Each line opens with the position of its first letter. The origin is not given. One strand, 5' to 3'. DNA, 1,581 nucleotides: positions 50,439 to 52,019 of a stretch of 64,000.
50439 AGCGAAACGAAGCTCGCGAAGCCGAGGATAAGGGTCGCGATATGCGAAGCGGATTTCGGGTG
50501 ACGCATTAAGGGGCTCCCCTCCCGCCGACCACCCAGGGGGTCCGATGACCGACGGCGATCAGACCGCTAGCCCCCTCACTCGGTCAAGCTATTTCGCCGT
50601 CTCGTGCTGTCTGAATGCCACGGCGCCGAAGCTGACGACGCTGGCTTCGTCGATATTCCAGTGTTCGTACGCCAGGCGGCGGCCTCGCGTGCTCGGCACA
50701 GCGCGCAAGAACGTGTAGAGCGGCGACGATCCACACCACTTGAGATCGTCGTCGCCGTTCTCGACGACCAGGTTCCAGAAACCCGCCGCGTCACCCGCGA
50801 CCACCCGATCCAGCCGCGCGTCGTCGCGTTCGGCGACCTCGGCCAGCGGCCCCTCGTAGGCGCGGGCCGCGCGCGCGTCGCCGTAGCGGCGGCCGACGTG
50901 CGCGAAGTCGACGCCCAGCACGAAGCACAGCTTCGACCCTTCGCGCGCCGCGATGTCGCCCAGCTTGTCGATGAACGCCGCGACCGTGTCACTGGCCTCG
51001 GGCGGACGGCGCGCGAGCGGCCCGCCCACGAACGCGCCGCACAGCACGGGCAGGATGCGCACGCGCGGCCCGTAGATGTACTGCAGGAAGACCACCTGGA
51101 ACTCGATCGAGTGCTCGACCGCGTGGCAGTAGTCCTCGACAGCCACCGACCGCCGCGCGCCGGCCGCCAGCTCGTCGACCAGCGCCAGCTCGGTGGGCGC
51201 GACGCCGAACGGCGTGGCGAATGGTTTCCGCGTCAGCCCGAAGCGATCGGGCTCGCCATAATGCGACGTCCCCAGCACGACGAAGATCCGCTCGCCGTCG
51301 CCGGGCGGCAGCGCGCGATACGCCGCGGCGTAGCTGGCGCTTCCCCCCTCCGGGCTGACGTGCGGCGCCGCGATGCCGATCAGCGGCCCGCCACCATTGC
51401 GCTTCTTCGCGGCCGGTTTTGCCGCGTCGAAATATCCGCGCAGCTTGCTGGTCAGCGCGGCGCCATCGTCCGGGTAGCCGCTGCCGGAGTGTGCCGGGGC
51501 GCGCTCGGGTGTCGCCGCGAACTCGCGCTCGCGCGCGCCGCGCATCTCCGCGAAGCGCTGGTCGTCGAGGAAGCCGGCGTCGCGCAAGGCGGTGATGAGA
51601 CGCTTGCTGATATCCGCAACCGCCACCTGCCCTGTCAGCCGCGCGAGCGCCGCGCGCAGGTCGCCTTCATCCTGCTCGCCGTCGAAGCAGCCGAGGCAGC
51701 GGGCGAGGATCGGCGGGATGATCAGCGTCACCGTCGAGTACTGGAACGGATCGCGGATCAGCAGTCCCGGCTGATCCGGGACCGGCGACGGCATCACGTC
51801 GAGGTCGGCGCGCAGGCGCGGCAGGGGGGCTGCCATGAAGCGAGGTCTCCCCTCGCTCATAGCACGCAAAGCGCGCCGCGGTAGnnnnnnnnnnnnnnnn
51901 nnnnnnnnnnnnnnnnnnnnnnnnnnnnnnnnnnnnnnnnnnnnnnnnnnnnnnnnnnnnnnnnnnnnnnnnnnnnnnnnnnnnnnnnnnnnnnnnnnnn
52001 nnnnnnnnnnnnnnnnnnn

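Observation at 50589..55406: Tightly packed operon: Hanks kinase, TPR/PEGA-like anchor protein, lamin-tail-domain lipoprotein, MEMO-like protein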

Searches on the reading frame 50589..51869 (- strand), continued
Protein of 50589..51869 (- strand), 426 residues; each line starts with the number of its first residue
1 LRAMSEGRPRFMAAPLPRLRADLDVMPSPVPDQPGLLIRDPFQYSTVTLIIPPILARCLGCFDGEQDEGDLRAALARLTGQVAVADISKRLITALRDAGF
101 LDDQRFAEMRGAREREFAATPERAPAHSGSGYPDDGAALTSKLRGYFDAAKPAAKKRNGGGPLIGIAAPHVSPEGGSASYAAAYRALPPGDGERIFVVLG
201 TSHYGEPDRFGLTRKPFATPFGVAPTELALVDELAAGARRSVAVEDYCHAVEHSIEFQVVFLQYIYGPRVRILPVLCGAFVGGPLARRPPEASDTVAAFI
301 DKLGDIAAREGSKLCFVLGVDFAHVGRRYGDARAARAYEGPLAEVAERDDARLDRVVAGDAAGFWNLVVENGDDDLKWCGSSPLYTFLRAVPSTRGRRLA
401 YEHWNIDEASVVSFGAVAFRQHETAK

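Call 64: find_encoding_contigs(protein=P0380, flank=7000, max_places=1)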
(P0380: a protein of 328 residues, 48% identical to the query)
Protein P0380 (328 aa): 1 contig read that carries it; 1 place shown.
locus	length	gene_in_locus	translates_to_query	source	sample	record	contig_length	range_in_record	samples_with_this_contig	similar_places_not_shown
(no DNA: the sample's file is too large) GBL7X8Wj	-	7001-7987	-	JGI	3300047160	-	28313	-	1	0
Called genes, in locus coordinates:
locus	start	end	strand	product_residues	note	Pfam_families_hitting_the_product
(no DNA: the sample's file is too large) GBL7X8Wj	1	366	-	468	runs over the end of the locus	-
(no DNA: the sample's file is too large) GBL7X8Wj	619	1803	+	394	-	-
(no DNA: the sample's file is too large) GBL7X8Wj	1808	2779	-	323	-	-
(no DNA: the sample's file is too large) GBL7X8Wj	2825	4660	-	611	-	-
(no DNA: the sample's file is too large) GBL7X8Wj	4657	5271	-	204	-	-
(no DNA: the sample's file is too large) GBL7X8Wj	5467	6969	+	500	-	PF00069:Pkinase, PF07714:PK_Tyr_Ser-Thr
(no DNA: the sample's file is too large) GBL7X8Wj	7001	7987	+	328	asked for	PF07719:TPR_2 (faint)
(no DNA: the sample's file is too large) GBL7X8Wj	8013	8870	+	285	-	PF00932:LTD (weak)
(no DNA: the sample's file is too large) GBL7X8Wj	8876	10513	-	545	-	PF13231:PMT_2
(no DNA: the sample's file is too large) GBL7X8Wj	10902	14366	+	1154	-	-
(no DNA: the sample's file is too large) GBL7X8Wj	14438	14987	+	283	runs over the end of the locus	PF01553:Acyltransferase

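Call 65: find_encoding_contigs(protein=P0312, flank=7000, max_places=1)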
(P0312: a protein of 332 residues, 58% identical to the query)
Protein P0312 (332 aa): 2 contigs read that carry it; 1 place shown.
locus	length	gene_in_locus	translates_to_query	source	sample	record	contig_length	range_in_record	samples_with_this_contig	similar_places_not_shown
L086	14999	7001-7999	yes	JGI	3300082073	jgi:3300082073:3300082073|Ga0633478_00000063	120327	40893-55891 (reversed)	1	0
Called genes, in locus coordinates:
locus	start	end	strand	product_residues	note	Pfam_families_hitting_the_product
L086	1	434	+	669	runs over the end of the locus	PF00069:Pkinase, PF07714:PK_Tyr_Ser-Thr, PF07719:TPR_2 (faint), PF02830:V4R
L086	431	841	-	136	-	-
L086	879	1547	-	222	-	PF01625:PMSR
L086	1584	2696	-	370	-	-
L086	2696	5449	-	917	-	PF03544:TonB_C, PF00593:TonB_dep_Rec_b-barrel, PF25183:OMP_b-brl_4 (faint)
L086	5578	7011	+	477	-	PF00069:Pkinase, PF07714:PK_Tyr_Ser-Thr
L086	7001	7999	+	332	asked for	PF07719:TPR_2 (faint), PF13432:TPR_16 (weak)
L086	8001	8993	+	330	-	-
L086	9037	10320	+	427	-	PF01875:Memo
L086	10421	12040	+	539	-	PF01270:Glyco_hydro_8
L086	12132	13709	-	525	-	PF19425:Csd3_N2, PF01551:Peptidase_M23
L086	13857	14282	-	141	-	PF13650:Asp_protease_2 (weak), PF13975:gag-asp_proteas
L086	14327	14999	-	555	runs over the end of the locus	PF02463:SMC_N, PF13476:AAA_23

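Call 66: find_encoding_contigs(protein=P0345, flank=7000, max_places=1)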
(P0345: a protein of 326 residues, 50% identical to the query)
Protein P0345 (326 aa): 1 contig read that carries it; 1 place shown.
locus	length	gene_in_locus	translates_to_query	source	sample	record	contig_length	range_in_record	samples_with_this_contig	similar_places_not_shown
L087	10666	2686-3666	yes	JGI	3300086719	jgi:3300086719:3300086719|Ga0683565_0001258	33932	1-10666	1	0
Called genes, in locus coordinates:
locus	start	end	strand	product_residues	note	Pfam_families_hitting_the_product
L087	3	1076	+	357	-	?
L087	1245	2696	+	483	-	PF00069:Pkinase, PF07714:PK_Tyr_Ser-Thr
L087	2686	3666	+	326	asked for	-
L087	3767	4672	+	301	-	PF00932:LTD (weak)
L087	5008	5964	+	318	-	-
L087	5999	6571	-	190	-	PF00903:Glyoxalase (weak)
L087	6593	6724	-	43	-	-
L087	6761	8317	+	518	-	PF06762:LMF1, PF25179:LMF1_C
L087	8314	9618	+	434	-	PF13641:Glyco_tranf_2_3, PF00535:Glycos_transf_2, PF04138:GtrA_DPMS_TM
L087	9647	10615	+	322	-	PF01040:UbiA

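Call 70: search_protein_families(library=pfam, proteins=[L085:8001-9149:+, L086:8001-8993:+, L087:3767-4672:+, L087:5008-5964:+, L085:10156-12729:-], max_evalue=0.1)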
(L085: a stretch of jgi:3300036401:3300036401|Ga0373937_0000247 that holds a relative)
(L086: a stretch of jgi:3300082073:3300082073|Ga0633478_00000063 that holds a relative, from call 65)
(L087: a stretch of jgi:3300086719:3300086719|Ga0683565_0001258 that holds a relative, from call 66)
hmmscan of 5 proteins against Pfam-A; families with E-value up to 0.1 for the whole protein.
L085:8001-9149:+ (382 aa): 1 family
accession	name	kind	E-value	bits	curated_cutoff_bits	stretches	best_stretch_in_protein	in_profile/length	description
PF00932.25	LTD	-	1.5e-08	35.5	34.3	1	213-322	3-108/109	Lamin Tail Domain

L086:8001-8993:+ (330 aa): 1 family
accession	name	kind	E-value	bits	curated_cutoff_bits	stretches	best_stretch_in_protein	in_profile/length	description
PF00932.25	LTD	-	1.6e-05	25.7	34.3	1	164-270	4-107/109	Lamin Tail Domain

L087:3767-4672:+ (301 aa): 1 family
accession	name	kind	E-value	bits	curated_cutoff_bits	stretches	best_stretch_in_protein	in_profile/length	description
PF00932.25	LTD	-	3.1e-06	28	34.3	1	132-241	3-108/109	Lamin Tail Domain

L087:5008-5964:+ (318 aa): 1 family
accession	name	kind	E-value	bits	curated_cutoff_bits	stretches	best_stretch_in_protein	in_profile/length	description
PF13449.12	Phytase-like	-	0.0023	18.3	27.6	1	26-164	6-140/284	Esterase-like activity of phytase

L085:10156-12729:- (857 aa): 5 families
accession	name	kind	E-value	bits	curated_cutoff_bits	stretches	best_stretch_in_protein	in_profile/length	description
PF00271.37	Helicase_C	-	5.8e-25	88.1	23.5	1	304-412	2-110/110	Helicase conserved C-terminal domain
PF00270.35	DEAD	-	4.3e-24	85.6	26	1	105-264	1-162/167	DEAD/DEAH box helicase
PF04851.21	ResIII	-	2e-08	34.8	22.5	1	103-262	3-162/164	Type III restriction enzyme, res subunit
PF16124.10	RecQ_Zn_bind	-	1.1e-07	32.9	25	1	517-561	18-64/66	RecQ zinc-binding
PF00465.25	Fe-ADH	-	0.02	15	31.3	0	300-358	6-72/168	Iron-containing alcohol dehydrogenase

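Call 71: search_protein_families(library=padloc, proteins=[L001:7946-8968:+, L001:8952-9965:+, window:50589-51836:-], max_evalue=0.001)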
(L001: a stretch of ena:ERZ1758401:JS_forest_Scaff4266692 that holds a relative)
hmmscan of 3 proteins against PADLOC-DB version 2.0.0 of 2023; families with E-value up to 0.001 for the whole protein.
L001:7946-8968:+ (340 aa): 0 families

L001:8952-9965:+ (337 aa): 0 families

window:50589-51836:- (415 aa): 0 families

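Call 74: find_related_loci(query=A4, collection=metagenome_contigs, flank=6000)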
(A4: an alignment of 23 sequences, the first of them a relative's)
Query A4 (340 aa) in metagenome_contigs; peptide patterns used: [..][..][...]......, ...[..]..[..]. (x = any residue, [..] = any of these).
600 stretches matched a pattern (row limit reached: there are more); 32 encode a relative of the query (tblastn E <= 1e-3); 32 distinct loci.
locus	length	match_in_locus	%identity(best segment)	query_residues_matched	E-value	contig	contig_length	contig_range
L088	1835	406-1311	75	37-340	2e-154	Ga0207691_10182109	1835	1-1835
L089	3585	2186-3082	74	40-340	3e-139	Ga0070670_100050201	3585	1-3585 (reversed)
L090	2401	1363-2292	58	36-340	2e-108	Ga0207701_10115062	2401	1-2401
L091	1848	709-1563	58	36-340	9e-109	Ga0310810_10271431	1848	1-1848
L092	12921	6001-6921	58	28-340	1e-101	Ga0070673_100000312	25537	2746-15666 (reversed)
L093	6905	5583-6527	58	31-340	3e-98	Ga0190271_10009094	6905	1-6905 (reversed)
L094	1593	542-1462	57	40-340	3e-103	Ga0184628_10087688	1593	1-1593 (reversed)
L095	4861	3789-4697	58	40-340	4e-95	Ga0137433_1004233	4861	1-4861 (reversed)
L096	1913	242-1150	57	40-340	3e-96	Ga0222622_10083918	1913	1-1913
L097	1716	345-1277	56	40-340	6e-96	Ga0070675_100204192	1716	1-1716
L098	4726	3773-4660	51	37-340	1e-87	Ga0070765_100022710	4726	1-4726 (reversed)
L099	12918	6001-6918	57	36-340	5e-85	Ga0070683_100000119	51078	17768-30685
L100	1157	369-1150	74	40-301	4e-86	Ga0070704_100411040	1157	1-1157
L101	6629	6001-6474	68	34-191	8e-69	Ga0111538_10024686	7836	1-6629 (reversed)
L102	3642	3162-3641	68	28-187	1e-68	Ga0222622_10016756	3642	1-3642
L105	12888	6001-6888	40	36-339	1e-60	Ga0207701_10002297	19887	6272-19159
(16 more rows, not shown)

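Call 78: search_protein_families(library=pfam, proteins=[L105:8025-12098:+, L105:2879-4102:-, L105:997-1971:+, L105:2-1000:+, L105:1968-2333:+, L105:6878-7876:+, L105:4255-5868:+], max_evalue=0.01)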
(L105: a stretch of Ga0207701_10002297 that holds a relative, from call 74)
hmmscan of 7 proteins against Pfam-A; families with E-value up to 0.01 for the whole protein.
L105:8025-12098:+ (1357 aa): 1 family
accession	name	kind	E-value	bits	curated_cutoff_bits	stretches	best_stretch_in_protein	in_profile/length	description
PF00526.23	Dicty_CTDC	-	5.6e-06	26.5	27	0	326-337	4-15/24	Dictyostelium (slime mold) repeat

L105:2879-4102:- (407 aa): 0 families

L105:997-1971:+ (324 aa): 1 family
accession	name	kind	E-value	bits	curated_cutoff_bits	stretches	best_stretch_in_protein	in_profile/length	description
PF02163.28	Peptidase_M50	-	8.4e-23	81.3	27.2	1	52-216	3-201/221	Peptidase family M50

L105:2-1000:+ (332 aa): 4 families
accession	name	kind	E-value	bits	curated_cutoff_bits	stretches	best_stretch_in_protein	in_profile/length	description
PF01556.23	DnaJ_C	-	1.5e-41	142.4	26.6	1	71-285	1-152/152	DnaJ C terminal domain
PF00684.25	DnaJ_CXXCXGXG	-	8.6e-09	36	32.7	1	98-159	1-65/65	DnaJ central domain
PF00226.36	DnaJ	-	9.3e-06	26.1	27.8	1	2-26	39-63/63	DnaJ domain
PF15777.11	Anti-TRAP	-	0.0021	18.4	32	1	96-130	11-47/59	Tryptophan RNA-binding attenuator protein inhibitory protein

L105:1968-2333:+ (121 aa): 0 families

L105:6878-7876:+ (332 aa): 1 family
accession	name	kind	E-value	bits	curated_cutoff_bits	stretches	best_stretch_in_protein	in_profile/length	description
PF00932.25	LTD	-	1.7e-08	35.2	34.3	1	130-253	3-106/109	Lamin Tail Domain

L105:4255-5868:+ (537 aa): 6 families
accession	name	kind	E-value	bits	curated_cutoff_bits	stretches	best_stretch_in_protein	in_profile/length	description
PF00069.31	Pkinase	-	7.5e-51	173.5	31.7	1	41-295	1-251/263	Protein kinase domain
PF07714.23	PK_Tyr_Ser-Thr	-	2.4e-28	99.6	23.1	1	43-295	3-248/258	Protein tyrosine and serine/threonine kinase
PF03109.22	ABC1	-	1.8e-05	24.5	22.9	1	98-195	126-218/244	ABC1 atypical kinase-like domain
PF01636.29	APH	-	0.00029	21.1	23.2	0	142-190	158-196/239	Phosphotransferase enzyme family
PF17667.7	Pkinase_fungal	-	0.00077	18.7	24.1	1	139-239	286-383/387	Fungal protein kinase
PF06293.20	Kdo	-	0.0021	18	21.3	1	81-192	63-170/207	Lipopolysaccharide kinase (Kdo/WaaP) family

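Call 91: search_solved_structures(query=A4, max_evalue=5)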
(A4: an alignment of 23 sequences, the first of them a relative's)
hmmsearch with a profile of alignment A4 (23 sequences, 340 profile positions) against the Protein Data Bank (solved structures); distinct sequences matched with E-value up to 5: 3.
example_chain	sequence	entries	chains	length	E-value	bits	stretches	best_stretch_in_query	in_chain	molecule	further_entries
7dgu_A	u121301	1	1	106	0.82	12.2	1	26-70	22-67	de novo designed protein H4A1R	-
5a2f_A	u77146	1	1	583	1.9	11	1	280-321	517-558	CD166 ANTIGEN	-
2fo7_A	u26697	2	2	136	4.7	9.7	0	49-101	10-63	SYNTHETIC CONSENSUS TPR PROTEIN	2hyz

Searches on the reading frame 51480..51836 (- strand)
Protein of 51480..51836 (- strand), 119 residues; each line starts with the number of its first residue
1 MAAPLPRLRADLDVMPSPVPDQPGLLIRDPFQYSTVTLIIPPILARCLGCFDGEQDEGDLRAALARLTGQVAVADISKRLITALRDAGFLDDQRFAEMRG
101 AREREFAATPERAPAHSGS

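Call 17: search_protein_families(library=ncbifam, proteins=[window:51480-51836:-], max_evalue=1)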
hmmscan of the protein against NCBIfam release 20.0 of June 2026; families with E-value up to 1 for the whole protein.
window:51480-51836:- (119 aa): 1 family
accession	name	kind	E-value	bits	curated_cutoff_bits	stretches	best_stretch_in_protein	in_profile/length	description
NF001056.0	PRK00117.3-1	equivalog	0.037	13.8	237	1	65-115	44-94/181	recombination regulator RecX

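Call 25: search_protein_families(library=pfam, proteins=[window:51480-51836:-], max_evalue=5)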
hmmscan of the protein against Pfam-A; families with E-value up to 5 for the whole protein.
window:51480-51836:- (119 aa): 0 families

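Call 32: search_protein_representatives(protein=window:51480-51836:-)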
Query: 119 residues. Proteins with E-value up to 0.001 (for the whole library): 430; up to 1e-10: 155; up to 1e-30: 18. The best 150 are listed.
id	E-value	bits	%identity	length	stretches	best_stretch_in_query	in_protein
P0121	7.9e-71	251.6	100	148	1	1-118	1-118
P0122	3.0e-55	201.4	76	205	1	1-119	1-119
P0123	9.7e-43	161.1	71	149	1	1-113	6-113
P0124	7.2e-41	155.1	70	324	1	15-119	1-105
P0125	8.9e-35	135.4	59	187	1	1-118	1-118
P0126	1.3e-34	134.9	66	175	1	25-119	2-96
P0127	2.9e-33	130.6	79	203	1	1-75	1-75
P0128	3.8e-33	130.2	57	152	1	1-111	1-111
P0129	4.7e-33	129.9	55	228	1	2-119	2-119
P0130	1.1e-32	128.7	53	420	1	3-118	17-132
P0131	1.3e-32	128.5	53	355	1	10-118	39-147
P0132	5.1e-32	126.5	56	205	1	4-118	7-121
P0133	2.6e-31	124.3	64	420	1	1-119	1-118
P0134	3.4e-31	123.9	77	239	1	1-74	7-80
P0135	3.8e-31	123.7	53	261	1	2-119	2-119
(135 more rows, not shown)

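Call 50: search_protein_families(library=pfam, alignment_id=A3, max_evalue=10)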
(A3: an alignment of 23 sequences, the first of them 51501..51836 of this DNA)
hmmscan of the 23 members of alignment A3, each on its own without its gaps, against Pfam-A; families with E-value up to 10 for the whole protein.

A. member 1, window:51501-51836:- (112 aa): 0 families

B. families by the number of members that match (of 23 scanned): 6 families
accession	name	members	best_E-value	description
PF05137.18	PilN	2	0.1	Fimbrial assembly protein (PilN)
PF05719.16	GPP34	1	0.017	Golgi phosphoprotein 3 (GPP34)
PF21782.3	PKMT_2nd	1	0.03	PKMT, C-terminal winged helix domain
PF24625.1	DUF7626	1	0.072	Domain of unknown function (DUF7626)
PF04403.18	PqiA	1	0.095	Paraquat-inducible protein A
PF13135.11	DUF3947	1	0.12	Protein of unknown function (DUF3947)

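Call 51: search_solved_structures(query=A3, max_evalue=10)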
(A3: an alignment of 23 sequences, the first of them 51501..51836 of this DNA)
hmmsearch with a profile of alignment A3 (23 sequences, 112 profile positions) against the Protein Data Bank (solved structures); distinct sequences matched with E-value up to 10: 4.
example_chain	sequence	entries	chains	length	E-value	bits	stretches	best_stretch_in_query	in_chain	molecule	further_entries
6m6z_A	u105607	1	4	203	0.39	14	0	77-110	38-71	TMH4C4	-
3c5f_A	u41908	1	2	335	1.1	12.6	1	53-106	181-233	DNA polymerase lambda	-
5cwr_A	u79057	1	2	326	1.2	12.5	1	53-106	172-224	DNA polymerase lambda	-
5chg_A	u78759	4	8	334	1.2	12.4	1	53-106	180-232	DNA polymerase lambda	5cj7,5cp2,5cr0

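Call 57: predict_structure(alignment_id=A3)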
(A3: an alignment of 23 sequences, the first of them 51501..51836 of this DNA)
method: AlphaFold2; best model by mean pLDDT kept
length: 112 residues; sequences in the alignment: 23
mean_pLDDT: 91.0   pTM: 0.81
mean pLDDT of the five models: 91.0, 90.7, 90.3, 90.0, 88.8
residues with pLDDT >= 90: 85; 70-90: 25; 50-70: 2; < 50: 0
segments of 3 or more residues with pLDDT < 50: none
pLDDT, mean of each block of 10 residues (from residue 1): 89 92 93 91 91 94 91 89 95 94 87 64
secondary structure, 60 per line:
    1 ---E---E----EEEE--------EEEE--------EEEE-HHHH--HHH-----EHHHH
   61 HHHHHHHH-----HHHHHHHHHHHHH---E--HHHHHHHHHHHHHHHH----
elements in order: E13-16 E25-28 E37-40 H42-45 H57-68 H74-86 H93-108

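Call 59: fold_search(model_id=the predicted structure, library=pdb)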
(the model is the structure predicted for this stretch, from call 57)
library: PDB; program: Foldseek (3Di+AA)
matches with E <= 10: 85; with E <= 0.001: 0
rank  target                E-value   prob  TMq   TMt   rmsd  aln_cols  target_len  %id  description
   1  5lq4_A                4.6e-02  0.97  0.45  0.13   3.5        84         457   14  The Structure of ThcOx, the First Oxidase Protein from the Cyanobactin Pathways (released 2016-11-09)
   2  5lq4_B                7.2e-02  0.97  0.46  0.13   3.2        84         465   14  The Structure of ThcOx, the First Oxidase Protein from the Cyanobactin Pathways (released 2016-11-09)
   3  5sxy_MODEL_1_A        1.7e-01  0.92  0.50  0.57   3.3        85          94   16  The solution NMR structure for the PqqD truncation of Methylobacterium extorquens PqqCD representing a functio (released 2017-05-24)
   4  8pz5_A                2.1e-01  0.85  0.44  0.13   3.3        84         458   14  Structure of ThcOx, solved at wavelength 3.099 A (released 2023-10-25)
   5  8hkr_B                2.2e-01  0.97  0.52  0.17   2.9        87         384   18  Crystal Structure of Histone H3 Lysine 79 (H3K79) Methyltransferase Rv2067c from Mycobacterium tuberculosis (released 2023-10-18)
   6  8hkr_A                2.6e-01  0.91  0.47  0.16   4.7        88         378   16  Crystal Structure of Histone H3 Lysine 79 (H3K79) Methyltransferase Rv2067c from Mycobacterium tuberculosis (released 2023-10-18)
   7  5v1u_D                4.1e-01  0.72  0.47  0.59   4.5        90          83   10  TbiB1 in Complex with the TbiA(beta) Leader Peptide (released 2018-09-05)
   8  5v1u_C                5.2e-01  0.72  0.48  0.60   4.2        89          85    9  TbiB1 in Complex with the TbiA(beta) Leader Peptide (released 2018-09-05)
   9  5v1u_B                5.9e-01  0.77  0.51  0.63   4.0        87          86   10  TbiB1 in Complex with the TbiA(beta) Leader Peptide (released 2018-09-05)
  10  5ehk_A                1.6e+00  0.25  0.41  0.06   9.8        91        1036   19  Crystal structure of tRNA dependent lantibiotic dehydratase MibB from Microbispora sp. 107891 (released 2016-03-02)
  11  5lzi_A                2.2e+00  0.05  0.19  0.20  12.3        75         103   11  Porcine heat-labile enterotoxin R13H in complex with inhibitor MM146 (released 2017-05-31)
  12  6jzv_B                2.2e+00  0.03  0.19  0.16  11.2       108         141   10  Crystal structure of SufU from Bacillus subtilis (released 2020-05-06)
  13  5do0_A                2.3e+00  0.16  0.38  0.12   5.9        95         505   12  The structure of PKMT1 from Rickettsia prowazekii (released 2016-08-10)
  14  6jzv_C                2.3e+00  0.03  0.21  0.18  11.7       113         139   12  Crystal structure of SufU from Bacillus subtilis (released 2020-05-06)
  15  5do0_B                2.5e+00  0.15  0.38  0.12   5.8        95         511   12  The structure of PKMT1 from Rickettsia prowazekii (released 2016-08-10)
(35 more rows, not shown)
